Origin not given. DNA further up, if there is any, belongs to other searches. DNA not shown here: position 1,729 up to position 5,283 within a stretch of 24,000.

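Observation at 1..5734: Resolvase-linked pair: a 1084-aa MmeI/PglX-like methyltransferase followed by a PHP-SMC ATPase, a candidate two-component defence module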

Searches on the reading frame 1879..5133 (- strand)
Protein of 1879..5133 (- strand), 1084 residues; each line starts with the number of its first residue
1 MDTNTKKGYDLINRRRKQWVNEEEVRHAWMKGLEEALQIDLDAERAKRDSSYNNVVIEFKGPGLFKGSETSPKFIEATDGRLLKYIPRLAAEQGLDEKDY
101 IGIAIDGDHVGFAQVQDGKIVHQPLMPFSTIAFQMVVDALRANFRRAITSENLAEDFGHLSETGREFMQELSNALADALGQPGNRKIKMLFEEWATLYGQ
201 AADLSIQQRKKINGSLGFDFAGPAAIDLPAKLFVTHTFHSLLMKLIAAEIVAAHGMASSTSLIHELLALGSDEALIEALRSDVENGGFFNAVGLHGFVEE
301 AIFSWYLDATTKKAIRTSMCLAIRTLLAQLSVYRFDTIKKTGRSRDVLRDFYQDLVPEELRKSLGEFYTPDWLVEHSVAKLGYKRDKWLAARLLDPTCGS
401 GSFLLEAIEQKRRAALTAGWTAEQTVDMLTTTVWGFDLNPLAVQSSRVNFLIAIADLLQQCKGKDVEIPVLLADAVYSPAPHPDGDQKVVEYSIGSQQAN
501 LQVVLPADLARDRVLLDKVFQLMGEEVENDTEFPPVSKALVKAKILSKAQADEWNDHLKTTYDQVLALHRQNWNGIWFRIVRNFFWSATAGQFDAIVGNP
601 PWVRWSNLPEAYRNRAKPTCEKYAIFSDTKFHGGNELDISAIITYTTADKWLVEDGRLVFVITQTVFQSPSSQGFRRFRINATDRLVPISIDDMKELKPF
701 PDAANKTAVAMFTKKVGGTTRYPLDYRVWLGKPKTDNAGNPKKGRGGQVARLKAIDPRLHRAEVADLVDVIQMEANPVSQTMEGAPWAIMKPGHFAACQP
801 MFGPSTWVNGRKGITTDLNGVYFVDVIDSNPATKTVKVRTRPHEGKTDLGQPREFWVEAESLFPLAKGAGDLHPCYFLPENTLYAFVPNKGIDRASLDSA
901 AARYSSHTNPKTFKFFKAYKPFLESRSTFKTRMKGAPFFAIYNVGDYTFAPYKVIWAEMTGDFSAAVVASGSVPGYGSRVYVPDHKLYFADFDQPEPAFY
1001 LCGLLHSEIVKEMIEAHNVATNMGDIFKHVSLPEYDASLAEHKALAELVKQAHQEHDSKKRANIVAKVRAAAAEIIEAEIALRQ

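Call 7: search_protein_families(library=pfam, proteins=[window:1879-5133:-], max_evalue=0.01)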
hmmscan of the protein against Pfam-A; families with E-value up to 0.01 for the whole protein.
window:1879-5133:- (1084 aa): 4 families
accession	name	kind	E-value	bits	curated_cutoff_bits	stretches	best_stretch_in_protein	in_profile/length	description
PF07669.17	Eco57I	-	2.7e-11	44.3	25.3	1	433-694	3-165/171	Eco57I restriction-modification methylase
PF02384.22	N6_Mtase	-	2.6e-09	37.3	20.4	1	344-453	2-100/311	N-6 DNA Methylase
PF01170.24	UPF0020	-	9.1e-07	29.2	22.3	1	392-450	31-96/197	RMKL-like, methyltransferase domain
PF20473.4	MmeI_Mtase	-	6.2e-05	22.7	27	1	380-461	10-93/259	MmeI, DNA-methyltransferase domain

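Call 8: search_protein_families(library=padloc, proteins=[window:1879-5133:-], max_evalue=0.01)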
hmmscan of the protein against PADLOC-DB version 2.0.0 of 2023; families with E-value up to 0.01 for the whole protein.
window:1879-5133:- (1084 aa): 45 families (the best 25 are shown)
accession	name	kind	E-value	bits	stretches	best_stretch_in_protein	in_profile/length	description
PDLC03630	REase_MTase_IIG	-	8.5e-240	796.7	1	14-1074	17-1072/1100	Type IIG restriction enzyme-methyltransferase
PDLC03580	REase_II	-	2.8e-108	361.2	1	31-1063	48-1071/1112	Type II restriction enzyme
PDLC03625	REase_MTase_IIG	-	1.5e-61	206.4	1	187-1053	231-1083/1109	Type IIG restriction enzyme-methyltransferase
PDLC03338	MTase_II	-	1.1e-15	55.4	1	349-475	114-237/604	Type II methyltransferase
PDLC04134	mad2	-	2.9e-15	54.1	2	334-451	240-334/492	mads_2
PDLC03313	MTase_II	-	5.3e-15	52.9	2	355-451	13-110/563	Type II methyltransferase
PDLC02529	PglX|PglXI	-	5.4e-14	48.9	1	347-465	183-302/1189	PglX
PDLC03335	MTase_II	-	8.8e-14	49.1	2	346-476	61-182/607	Type II methyltransferase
PDLC03348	MTase_II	-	1.3e-13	48.4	1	343-453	199-312/727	Type II methyltransferase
PDLC03267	MTase_II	-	5.2e-13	46.8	1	586-716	98-219/539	Type II methyltransferase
PDLC03248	MTase_II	-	8.8e-11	39.2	1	577-684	70-169/521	Type II methyltransferase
PDLC03357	MTase_II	-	4e-09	33.4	1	327-430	88-184/620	Type II methyltransferase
PDLC03025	MTase_I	-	1.2e-08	32.1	1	344-453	140-242/569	Type I methyltransferase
PDLC03617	REase_MTase_IIG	-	7.5e-08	28.5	1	344-454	178-292/1183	Type IIG restriction enzyme-methyltransferase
PDLC03250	MTase_II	-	9.7e-08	29.1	2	591-710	339-445/775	Type II methyltransferase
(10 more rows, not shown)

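Call 9: search_protein_families(library=ncbifam, proteins=[window:1879-5133:-], max_evalue=0.001)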
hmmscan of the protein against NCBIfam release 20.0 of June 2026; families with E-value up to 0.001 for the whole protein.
window:1879-5133:- (1084 aa): 3 families
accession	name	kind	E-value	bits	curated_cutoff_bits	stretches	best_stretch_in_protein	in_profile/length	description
NF033451.1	BREX_2_MTaseX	equivalog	8.2e-12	43.7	400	1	347-454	179-290/1185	BREX-2 system adenine-specific DNA-methyltransferase PglX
NF047738.1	antiphage_MADS2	equivalog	1.9e-08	33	720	1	344-416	290-358/654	methylation-associated defense system DNA methyltransferase MAD2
TIGR02987.1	met_A_Alw26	exception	1.6e-06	27.1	353.5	0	362-412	1-54/523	Alw26I/Eco31I/Esp3I family type II restriction adenine-specific DNA-methyltransferase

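Call 19: search_solved_structures(query=window:1879-5133:-, max_evalue=0.01, show_alignments=1)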
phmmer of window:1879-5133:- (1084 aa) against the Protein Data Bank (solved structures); distinct sequences matched with E-value up to 0.01: 4.
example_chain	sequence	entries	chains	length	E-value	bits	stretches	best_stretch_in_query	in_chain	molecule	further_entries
3ufb_A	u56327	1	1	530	0.0022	19.1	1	351-417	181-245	Type I restriction-modification system methyltransferase subunit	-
8w0p_A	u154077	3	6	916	0.0042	18.1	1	343-409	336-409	RM.BsaXI | site-specific DNA-methyltransferase (adenine-specific)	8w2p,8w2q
7lni_A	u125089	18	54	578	0.0048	17.9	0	348-408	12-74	Site-specific DNA-methyltransferase (adenine-specific)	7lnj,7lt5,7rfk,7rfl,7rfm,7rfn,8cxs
8cxz_A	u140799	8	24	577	0.0049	17.9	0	348-408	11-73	Site-specific DNA-methyltransferase (adenine-specific)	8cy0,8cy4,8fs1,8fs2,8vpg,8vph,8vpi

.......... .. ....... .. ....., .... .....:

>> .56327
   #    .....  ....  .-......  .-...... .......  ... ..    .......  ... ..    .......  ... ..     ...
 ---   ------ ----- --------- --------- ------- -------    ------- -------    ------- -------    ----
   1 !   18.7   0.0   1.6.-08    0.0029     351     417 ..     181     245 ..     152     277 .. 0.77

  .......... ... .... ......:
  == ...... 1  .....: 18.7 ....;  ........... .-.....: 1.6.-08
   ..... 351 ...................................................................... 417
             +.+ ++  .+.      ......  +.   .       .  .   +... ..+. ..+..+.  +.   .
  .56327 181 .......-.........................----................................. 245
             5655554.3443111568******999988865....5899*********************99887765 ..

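Call 50: find_homologous_proteins(query=window:1879-5133:-, max_evalue=1e-10)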
Query window:1879-5133:- (1084 aa): 938 proteins with E <= 1e-10 among 8000 candidates; the best 120 are listed.
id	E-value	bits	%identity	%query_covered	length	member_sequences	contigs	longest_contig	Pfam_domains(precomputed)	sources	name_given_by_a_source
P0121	0.0e+0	2491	99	100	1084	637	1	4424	PF02384.23,PF07669.18,PF01170.25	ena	-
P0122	0.0e+0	2267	90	100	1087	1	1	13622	PF02384.23,PF07669.18,PF01170.25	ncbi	-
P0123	0.0e+0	2245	88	100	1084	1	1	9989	PF02384.23,PF07669.18,PF01170.25,PF20473.5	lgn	-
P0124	0.0e+0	2218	88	100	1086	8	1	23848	PF02384.23,PF07669.18,PF01170.25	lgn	-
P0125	0.0e+0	2217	88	100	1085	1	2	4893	PF02384.23,PF07669.18,PF01170.25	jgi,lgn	jgi:hypothetical protein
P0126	0.0e+0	2201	88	100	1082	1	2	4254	PF02384.23,PF07669.18,PF01170.25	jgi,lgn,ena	-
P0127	0.0e+0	2198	87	100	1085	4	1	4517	PF02384.23,PF07669.18,PF01170.25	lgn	-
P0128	0.0e+0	2192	86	100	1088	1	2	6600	PF02384.23,PF07669.18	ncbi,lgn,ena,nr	ncbi:MAG: SAM-dependent methyltransferase [Azospira oryzae]|nr:MAG: SAM-dependent methyltransferase 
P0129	0.0e+0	2189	87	100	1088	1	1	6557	PF02384.23,PF07669.18,PF01170.25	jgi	jgi:N-6 DNA Methylase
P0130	0.0e+0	2185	86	100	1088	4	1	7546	PF02384.23,PF07669.18,PF01170.25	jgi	jgi:hypothetical protein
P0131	0.0e+0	2185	86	100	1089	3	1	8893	PF02384.23,PF07669.18,PF01170.25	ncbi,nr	ncbi:MAG TPA: N-6 DNA methylase [Herbaspirillum sp.]|nr:N-6 DNA methylase [Herbaspirillum sp.]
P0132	0.0e+0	2167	86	98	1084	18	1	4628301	PF02384.23,PF07669.18,PF01170.25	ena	-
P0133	0.0e+0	2164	85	100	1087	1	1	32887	PF02384.23,PF07669.18,PF01170.25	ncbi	-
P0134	0.0e+0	2163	86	100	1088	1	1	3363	PF02384.23,PF07669.18,PF01170.25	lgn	-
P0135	0.0e+0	2148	85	100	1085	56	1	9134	PF02384.23,PF07669.18,PF01170.25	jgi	-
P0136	0.0e+0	2143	85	100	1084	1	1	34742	PF02384.23,PF07669.18,PF01170.25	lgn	-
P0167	0.0e+0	1999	79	99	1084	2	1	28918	PF02384.23,PF07669.18,PF01170.25,PF20473.5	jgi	-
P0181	0.0e+0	1714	69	100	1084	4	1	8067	PF02384.23,PF07669.18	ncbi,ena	-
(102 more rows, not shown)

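Call 68: search_solved_structures(query=A2, max_evalue=1, show_alignments=0)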
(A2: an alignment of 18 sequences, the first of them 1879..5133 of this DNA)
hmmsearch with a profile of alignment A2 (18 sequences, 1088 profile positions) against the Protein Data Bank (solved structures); distinct sequences matched with E-value up to 1: 16.
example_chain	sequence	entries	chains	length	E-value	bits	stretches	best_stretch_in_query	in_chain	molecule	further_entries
7lni_A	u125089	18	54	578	3.2e-06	28.4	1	349-409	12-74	Site-specific DNA-methyltransferase (adenine-specific)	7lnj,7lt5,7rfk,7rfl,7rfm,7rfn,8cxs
8cxz_A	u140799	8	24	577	3.5e-06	28.2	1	349-409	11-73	Site-specific DNA-methyltransferase (adenine-specific)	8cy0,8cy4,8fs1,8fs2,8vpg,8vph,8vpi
8w0p_A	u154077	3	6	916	5.7e-06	27.6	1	342-416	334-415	RM.BsaXI | site-specific DNA-methyltransferase (adenine-specific)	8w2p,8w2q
3ufb_A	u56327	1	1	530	4.9e-05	24.5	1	351-417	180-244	Type I restriction-modification system methyltransferase subunit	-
7vru_A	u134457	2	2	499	0.00012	23.1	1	359-419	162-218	Site-specific DNA-methyltransferase (adenine-specific)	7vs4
8c45_A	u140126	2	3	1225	0.00049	21.2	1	391-454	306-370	site-specific DNA-methyltransferase (adenine-specific)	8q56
3lkd_A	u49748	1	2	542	0.001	20.1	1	328-414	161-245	Type I restriction-modification system methyltransferase subunit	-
9ewz_C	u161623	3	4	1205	0.0088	17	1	391-455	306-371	Adenine-specific methyltransferase BrxX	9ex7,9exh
8zek_A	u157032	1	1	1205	0.0088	17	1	391-455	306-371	site-specific DNA-methyltransferase (adenine-specific)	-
7qw5_A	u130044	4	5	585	0.0092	16.9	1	362-409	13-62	Modification methylase BseCI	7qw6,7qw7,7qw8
5ybb_A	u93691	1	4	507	0.016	16.1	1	364-418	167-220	Type I restriction-modification system methyltransferase subunit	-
7lo5_A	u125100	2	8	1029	0.017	16.1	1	348-421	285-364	Site-specific DNA-methyltransferase (adenine-specific)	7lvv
2okc_A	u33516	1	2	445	0.051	14.5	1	363-451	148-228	Type I restriction enzyme StySJI M protein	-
1by9_A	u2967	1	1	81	0.65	10.8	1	612-655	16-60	REGULATORY PROTEIN E2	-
1r8p_A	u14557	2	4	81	0.65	10.8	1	612-655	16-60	Regulatory protein E2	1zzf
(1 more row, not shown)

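Call 70: find_related_loci(query=A2, collection=metagenome_contigs, flank=5000)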
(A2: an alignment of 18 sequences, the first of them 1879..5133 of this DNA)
Query A2 (1084 aa) in metagenome_contigs; peptide patterns used: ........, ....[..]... (x = any residue, [..] = any of these).
559 stretches matched a pattern; 458 encode a relative of the query (tblastn E <= 1e-3); the best 80 are kept; 80 distinct loci.
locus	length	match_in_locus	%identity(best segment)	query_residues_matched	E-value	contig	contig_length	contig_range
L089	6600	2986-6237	100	1-1084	0e+0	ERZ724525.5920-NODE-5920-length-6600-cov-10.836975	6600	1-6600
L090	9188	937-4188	99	1-1084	0e+0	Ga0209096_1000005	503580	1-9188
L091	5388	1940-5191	100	1-1084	0e+0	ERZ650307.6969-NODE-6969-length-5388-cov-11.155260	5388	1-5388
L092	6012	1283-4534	99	1-1084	0e+0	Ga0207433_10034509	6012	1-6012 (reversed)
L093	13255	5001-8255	93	1-1084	0e+0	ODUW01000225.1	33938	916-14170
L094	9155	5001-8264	92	1-1084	0e+0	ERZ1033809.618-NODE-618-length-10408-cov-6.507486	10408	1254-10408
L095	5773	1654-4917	92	1-1084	0e+0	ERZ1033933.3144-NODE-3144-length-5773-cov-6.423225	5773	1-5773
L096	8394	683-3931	90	1-1083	0e+0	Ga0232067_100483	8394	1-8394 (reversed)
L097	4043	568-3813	88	1-1084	0e+0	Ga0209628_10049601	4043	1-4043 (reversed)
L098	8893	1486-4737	86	1-1084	0e+0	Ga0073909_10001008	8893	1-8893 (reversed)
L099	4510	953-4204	85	1-1084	0e+0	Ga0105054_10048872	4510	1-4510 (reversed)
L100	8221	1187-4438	85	1-1084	0e+0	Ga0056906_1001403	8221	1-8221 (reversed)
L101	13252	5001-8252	83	1-1084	0e+0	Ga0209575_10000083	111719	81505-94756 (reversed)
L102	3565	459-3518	83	1-1022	0e+0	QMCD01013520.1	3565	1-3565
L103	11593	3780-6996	82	1-1083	0e+0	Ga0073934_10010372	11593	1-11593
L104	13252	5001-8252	85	1-1084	0e+0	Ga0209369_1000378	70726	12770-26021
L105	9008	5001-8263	93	1-1084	0e+0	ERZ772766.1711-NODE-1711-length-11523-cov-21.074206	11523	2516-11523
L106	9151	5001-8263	93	1-1084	0e+0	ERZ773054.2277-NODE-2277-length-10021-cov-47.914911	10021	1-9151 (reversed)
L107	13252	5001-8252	99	1-1084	0e+0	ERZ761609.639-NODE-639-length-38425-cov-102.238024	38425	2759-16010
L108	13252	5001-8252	56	1-1084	0e+0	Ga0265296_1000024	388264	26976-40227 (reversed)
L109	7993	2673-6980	100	1-1084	0e+0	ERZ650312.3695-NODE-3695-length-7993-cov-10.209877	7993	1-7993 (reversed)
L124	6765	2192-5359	53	13-1084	0e+0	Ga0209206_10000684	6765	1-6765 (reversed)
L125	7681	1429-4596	53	13-1084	0e+0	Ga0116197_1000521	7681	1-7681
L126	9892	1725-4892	53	13-1084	0e+0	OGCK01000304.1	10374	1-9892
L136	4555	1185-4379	53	14-1084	0e+0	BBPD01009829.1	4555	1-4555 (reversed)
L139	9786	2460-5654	53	4-1084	0e+0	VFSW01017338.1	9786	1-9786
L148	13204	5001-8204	52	4-1084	0e+0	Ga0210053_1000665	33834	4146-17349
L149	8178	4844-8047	52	4-1084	0e+0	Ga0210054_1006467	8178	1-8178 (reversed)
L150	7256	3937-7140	52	4-1084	0e+0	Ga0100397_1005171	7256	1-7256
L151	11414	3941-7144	52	4-1084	0e+0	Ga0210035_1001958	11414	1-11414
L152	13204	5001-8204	52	4-1084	0e+0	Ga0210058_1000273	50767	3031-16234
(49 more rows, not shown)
